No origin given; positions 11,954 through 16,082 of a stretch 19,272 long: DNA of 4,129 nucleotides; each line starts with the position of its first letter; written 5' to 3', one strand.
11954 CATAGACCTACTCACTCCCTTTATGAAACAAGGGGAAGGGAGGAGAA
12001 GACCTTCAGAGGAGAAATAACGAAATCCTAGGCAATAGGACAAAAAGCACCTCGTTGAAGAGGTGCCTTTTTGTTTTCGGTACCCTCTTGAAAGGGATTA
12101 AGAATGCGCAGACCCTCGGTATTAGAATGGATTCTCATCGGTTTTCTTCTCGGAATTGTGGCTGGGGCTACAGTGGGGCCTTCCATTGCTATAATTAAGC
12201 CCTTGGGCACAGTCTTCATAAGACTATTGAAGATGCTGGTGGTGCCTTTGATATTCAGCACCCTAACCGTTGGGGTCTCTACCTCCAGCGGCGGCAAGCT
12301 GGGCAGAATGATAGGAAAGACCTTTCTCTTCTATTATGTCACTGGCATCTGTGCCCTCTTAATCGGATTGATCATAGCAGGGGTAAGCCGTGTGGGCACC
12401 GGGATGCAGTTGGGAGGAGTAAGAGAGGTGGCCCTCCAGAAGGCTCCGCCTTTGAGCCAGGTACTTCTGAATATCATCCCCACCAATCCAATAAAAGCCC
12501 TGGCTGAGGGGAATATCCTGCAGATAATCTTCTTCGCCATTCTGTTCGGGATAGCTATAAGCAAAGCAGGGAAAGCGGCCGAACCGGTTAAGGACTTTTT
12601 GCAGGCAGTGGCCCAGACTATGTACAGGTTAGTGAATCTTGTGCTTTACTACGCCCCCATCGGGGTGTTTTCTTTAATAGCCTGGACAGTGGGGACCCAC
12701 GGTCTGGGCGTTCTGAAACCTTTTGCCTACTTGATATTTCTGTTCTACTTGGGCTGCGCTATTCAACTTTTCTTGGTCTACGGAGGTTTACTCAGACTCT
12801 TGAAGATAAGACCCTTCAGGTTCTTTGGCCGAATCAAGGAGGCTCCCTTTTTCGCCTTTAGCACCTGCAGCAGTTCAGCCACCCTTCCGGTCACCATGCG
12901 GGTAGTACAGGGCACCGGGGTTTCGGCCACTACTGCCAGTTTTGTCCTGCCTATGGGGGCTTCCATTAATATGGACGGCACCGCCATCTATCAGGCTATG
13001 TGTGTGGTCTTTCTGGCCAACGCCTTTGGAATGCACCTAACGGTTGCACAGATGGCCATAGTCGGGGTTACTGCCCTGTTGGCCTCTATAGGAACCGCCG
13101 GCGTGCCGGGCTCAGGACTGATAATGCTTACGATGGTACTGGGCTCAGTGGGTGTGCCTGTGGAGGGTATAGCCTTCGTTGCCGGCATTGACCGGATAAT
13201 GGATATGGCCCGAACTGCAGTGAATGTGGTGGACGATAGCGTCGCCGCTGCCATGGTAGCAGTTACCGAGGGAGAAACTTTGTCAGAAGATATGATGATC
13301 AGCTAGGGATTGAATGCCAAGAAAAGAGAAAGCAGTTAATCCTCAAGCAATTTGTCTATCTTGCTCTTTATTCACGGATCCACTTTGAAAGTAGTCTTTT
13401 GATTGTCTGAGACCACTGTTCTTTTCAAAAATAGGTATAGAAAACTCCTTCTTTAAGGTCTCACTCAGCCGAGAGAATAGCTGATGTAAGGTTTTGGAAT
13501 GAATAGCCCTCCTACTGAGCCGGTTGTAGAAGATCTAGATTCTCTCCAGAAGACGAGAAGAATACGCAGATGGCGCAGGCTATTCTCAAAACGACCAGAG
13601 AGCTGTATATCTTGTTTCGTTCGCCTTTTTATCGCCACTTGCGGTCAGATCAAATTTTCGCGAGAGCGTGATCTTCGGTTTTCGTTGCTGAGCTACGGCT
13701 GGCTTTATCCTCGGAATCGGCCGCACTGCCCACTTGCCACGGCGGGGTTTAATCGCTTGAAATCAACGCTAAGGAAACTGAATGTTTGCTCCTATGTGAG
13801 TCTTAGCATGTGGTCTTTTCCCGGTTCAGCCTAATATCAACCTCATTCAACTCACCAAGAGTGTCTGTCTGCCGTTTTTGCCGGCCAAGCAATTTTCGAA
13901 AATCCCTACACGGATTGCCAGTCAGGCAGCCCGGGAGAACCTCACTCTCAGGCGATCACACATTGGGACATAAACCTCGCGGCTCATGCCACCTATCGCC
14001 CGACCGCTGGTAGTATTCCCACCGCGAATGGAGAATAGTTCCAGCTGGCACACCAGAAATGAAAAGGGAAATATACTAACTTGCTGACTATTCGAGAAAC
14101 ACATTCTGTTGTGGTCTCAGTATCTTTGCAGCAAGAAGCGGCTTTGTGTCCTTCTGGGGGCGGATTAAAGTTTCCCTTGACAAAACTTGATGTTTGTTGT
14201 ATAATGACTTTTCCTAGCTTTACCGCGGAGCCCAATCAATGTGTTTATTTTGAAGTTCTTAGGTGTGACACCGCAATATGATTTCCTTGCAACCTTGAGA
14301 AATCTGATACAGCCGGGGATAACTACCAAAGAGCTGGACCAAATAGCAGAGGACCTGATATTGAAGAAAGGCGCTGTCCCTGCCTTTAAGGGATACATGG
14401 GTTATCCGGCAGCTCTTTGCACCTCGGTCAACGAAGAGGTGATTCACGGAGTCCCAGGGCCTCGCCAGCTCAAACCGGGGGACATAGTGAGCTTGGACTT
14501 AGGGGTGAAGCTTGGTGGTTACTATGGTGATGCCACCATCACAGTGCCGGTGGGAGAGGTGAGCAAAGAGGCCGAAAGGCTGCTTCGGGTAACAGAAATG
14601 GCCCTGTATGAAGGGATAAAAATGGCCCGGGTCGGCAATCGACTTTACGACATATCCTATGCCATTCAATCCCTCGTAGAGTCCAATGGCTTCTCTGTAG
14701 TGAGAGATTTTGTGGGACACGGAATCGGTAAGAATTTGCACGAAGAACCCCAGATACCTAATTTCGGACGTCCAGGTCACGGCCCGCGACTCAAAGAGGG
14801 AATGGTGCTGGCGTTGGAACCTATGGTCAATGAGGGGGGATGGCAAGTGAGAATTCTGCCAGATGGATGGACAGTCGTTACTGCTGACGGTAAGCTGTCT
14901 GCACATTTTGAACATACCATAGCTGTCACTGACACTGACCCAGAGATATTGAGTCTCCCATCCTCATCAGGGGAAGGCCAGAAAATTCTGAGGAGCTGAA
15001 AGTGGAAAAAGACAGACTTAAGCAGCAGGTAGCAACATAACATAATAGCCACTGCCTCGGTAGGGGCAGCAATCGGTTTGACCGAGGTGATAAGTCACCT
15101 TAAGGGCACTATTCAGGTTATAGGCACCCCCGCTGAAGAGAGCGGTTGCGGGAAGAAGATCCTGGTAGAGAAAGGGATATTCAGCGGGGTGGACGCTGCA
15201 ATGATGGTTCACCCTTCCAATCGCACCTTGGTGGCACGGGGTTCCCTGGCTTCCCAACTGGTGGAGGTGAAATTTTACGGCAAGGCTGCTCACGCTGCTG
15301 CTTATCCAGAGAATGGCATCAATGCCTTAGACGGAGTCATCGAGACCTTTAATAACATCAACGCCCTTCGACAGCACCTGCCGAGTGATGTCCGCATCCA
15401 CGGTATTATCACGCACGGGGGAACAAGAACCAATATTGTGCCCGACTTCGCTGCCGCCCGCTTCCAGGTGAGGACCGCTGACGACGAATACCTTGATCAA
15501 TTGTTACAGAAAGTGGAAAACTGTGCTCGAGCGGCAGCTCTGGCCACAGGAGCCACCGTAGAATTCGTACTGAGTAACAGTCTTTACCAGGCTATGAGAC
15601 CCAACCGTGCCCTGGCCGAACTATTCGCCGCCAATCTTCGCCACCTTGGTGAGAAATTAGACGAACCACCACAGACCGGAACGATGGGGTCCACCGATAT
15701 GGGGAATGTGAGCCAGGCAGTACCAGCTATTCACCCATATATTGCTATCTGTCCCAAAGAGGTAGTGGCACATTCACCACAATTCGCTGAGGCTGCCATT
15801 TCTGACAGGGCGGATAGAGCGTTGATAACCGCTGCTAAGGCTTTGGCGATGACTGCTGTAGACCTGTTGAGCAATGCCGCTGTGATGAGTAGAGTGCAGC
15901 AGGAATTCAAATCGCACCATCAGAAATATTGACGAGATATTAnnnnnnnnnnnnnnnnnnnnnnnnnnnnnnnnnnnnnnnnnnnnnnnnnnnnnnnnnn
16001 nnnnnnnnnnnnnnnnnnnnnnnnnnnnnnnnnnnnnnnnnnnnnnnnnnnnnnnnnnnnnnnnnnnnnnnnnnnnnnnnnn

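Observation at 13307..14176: An ~870-nt stretch with no convincing gene between the symporter and the map promoter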

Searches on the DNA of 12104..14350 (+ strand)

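Call 5: search_rna_families(source=window, start=13200, end=14350, threshold=evalue, max_evalue=10, show_alignments=3)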
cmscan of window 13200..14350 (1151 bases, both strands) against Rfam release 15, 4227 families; matches with E-value up to 10: 3.
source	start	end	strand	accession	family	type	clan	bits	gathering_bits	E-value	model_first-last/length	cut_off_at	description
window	13413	13448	-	RF02444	SpR10_sRNA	Gene; sRNA;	-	16.3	50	1.7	1-47/47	no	Streptococcus sRNA SpR10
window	13978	14114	+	RF02124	JPX_1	Gene; lncRNA;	-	15.5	55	4.9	1-135/135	no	JPX transcript, XIST activator conserved region 1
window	13811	13887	-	RF00317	snoZ163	Gene; snRNA; snoRNA; CD-box;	-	14.2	39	9.6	1-90/90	no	Small nucleolar RNA Z163/Z177 family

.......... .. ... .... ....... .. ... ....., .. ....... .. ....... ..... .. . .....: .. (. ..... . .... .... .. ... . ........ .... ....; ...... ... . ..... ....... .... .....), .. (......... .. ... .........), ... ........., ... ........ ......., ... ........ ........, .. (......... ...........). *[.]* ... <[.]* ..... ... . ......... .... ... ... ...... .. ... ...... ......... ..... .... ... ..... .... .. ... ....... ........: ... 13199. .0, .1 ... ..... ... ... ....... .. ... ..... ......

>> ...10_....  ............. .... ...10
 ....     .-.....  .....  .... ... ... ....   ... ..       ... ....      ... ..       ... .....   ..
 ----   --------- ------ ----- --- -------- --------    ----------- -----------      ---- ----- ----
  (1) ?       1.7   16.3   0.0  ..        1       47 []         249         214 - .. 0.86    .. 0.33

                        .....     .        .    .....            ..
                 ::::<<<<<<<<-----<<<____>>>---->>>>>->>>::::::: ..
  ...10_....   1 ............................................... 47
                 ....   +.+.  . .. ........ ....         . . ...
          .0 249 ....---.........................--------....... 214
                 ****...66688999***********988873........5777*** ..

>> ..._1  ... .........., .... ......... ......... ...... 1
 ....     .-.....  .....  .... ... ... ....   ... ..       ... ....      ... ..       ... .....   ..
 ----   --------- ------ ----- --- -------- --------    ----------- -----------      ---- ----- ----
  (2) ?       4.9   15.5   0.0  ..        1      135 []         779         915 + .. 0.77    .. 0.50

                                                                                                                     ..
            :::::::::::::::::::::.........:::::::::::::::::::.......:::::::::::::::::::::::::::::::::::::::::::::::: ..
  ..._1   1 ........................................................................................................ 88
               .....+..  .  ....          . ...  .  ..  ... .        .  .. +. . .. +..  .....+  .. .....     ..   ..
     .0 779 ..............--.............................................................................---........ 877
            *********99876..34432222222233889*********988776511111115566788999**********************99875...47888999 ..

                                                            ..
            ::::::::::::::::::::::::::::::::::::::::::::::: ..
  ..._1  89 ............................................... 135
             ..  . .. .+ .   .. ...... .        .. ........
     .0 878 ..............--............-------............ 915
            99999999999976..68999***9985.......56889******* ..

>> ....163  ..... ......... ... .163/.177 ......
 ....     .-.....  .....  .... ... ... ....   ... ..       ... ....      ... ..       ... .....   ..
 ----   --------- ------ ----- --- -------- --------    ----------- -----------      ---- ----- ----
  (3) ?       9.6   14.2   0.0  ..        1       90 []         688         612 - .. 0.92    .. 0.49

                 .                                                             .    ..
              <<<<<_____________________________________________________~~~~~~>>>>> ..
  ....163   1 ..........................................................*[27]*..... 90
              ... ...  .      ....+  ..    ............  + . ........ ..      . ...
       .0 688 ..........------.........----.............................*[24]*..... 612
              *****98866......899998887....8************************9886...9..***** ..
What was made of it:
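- On Any Rfam RNA family (4227 models): The best sub-threshold hits in 13200-14350 scored 14-16 bits against thresholds of 39-55, with E from 1.7 to 9.6 (call 5).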

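Call 42: search_dna_similar(query=window:13307-14176:+, collection=plasmids, mode=distant, max_evalue=0.01, max_rows=10)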
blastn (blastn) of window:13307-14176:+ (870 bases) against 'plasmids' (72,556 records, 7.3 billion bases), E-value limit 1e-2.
No match.

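Call 43: search_dna_similar(query=window:13307-14176:+, collection=phages, mode=distant, max_evalue=0.01, max_rows=10)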
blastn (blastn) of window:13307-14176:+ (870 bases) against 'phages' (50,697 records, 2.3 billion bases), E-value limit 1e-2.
No match.
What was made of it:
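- Tried and rejected: Plasmid and phage blastn: nothing (calls 42, 43).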

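Call 44: search_rna_families(source=L167, start=1800, end=2620, threshold=evalue, max_evalue=10)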
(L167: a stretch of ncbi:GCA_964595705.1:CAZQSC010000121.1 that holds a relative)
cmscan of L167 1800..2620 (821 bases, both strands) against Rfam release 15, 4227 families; matches with E-value up to 10: 4.
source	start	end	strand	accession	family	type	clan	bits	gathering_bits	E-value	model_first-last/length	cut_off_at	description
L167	2226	2293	+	RF02057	STnc40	Gene; sRNA;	-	19.3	45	1.5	1-70/70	no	Salmonella enterica sRNA STnc40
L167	2203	2292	+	RF02865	ncS01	Gene; sRNA;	-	17.2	58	2.3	1-110/110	no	Burkholderia sRNA 1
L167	1802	1846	+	RF01161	SNORD5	Gene; snRNA; snoRNA; CD-box;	-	17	55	6.3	29-72/72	no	Small nucleolar RNA SNORD5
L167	2253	2346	-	RF02865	ncS01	Gene; sRNA;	-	16.4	58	3.4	1-110/110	no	Burkholderia sRNA 1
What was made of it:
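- Tried and rejected: Rfam on the equivalent gap of L167: only chance-level hits (call 44).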

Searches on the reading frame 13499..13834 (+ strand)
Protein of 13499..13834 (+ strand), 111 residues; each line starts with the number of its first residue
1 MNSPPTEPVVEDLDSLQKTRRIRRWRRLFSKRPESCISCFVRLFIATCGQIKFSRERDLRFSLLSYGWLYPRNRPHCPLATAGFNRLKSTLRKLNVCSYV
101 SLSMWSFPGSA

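Call 9: search_protein_families(library=pfam, proteins=[window:13499-13834:+])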
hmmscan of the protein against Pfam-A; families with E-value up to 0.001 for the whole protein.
window:13499-13834:+ (111 aa): 0 families
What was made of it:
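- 13499..13834 (+): Spurious 111-aa ORF. No Pfam hit (call 9).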

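Call 58: search_protein_representatives(protein=window:13499-13831:+)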
Query: 111 residues. Proteins with E-value up to 0.001 (for the whole library): 0; up to 1e-10: 0; up to 1e-30: 0. The best 0 are listed.
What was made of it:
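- Checked: It has no Pfam hit (call 9) and no homologue among 1.84 billion representative proteins (call 58).
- The 111-aa ORF has no relative among 1.84 billion representatives (call 58).
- Tried and rejected: Exhaustive phmmer of the 111-aa ORF: nothing (call 58).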

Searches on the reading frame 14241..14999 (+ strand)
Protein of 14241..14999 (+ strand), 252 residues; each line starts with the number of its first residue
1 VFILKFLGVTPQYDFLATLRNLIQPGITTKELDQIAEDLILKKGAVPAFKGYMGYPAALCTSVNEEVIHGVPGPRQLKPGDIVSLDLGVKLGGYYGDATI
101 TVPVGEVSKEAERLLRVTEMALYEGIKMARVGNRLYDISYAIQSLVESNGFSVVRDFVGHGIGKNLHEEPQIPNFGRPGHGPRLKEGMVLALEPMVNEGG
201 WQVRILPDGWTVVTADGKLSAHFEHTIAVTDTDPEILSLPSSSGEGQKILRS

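Call 9: search_protein_families(library=pfam, proteins=[window:14241-14999:+])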
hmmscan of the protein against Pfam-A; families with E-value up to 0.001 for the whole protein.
window:14241-14999:+ (252 aa): 1 family
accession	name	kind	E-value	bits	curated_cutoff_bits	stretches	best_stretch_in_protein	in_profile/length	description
PF00557.29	Peptidase_M24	-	5.3e-51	173.8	23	1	18-231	16-208/208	Metallopeptidase family M24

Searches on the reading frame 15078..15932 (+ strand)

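Call 9: search_protein_families(library=pfam, proteins=[window:15078-15932:+])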
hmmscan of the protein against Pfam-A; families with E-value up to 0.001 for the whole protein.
window:15078-15932:+ (284 aa): 2 families
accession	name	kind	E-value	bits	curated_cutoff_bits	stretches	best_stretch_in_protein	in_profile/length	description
PF07687.19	M20_dimer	-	3.3e-13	49.9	21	1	62-154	9-103/107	Peptidase dimerisation domain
PF01546.33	Peptidase_M20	-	3.3e-11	43.9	24.6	1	8-243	57-195/206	Peptidase family M20/M25/M40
